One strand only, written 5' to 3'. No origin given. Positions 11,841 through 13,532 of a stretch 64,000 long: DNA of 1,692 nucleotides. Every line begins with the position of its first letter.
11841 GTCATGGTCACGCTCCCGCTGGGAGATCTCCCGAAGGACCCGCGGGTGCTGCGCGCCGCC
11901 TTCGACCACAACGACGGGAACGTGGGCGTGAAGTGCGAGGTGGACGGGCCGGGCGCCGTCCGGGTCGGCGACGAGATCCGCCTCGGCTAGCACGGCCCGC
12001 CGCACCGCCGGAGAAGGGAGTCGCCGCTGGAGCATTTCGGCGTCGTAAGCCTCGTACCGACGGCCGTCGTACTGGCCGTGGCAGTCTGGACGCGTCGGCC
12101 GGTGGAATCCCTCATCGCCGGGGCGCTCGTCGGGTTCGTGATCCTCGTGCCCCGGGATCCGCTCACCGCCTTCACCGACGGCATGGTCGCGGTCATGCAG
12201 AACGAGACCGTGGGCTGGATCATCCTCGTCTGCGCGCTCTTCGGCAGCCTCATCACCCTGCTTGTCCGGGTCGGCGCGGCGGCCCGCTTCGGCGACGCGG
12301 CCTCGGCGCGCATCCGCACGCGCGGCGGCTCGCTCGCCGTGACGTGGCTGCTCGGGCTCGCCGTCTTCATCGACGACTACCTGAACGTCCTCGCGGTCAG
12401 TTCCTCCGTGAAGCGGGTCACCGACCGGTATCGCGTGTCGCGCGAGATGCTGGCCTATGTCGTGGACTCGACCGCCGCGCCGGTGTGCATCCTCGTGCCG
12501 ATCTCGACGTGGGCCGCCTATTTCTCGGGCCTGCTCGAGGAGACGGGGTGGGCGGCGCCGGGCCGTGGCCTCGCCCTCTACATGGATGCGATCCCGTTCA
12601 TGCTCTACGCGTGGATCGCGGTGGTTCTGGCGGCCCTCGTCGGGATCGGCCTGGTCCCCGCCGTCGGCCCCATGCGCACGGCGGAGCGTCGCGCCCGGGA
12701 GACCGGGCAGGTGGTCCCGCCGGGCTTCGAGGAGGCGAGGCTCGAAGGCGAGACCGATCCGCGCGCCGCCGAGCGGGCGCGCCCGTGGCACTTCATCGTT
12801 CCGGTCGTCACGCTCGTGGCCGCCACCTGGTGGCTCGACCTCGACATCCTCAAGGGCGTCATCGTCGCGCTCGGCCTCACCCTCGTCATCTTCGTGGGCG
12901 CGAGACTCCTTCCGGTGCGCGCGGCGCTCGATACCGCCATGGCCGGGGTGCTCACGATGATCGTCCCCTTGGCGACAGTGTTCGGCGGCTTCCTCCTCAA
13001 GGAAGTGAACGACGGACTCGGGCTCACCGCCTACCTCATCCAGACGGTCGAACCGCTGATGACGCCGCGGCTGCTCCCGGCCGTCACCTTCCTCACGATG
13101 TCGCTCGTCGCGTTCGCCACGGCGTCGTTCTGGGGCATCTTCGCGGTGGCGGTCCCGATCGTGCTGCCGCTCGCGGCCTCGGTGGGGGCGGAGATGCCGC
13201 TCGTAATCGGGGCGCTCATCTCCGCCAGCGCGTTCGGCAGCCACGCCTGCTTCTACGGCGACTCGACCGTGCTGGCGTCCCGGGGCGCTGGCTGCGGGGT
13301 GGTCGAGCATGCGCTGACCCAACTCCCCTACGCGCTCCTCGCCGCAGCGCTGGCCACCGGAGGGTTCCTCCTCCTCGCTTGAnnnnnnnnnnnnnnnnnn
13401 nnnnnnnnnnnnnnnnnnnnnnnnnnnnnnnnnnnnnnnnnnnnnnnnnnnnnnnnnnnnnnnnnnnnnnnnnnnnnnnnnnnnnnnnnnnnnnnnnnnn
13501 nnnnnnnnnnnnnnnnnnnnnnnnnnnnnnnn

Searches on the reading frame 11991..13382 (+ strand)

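Call 67: search_protein_families(library=pfam, proteins=[window:11991-13382:+], max_evalue=0.0001)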
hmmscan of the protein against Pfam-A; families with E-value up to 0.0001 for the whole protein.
window:11991-13382:+ (463 aa): 1 family
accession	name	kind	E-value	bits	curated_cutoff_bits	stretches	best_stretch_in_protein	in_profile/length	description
PF03553.21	Na_H_antiporter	-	3.6e-23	82.7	23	1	196-460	35-299/303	Na+/H+ antiporter family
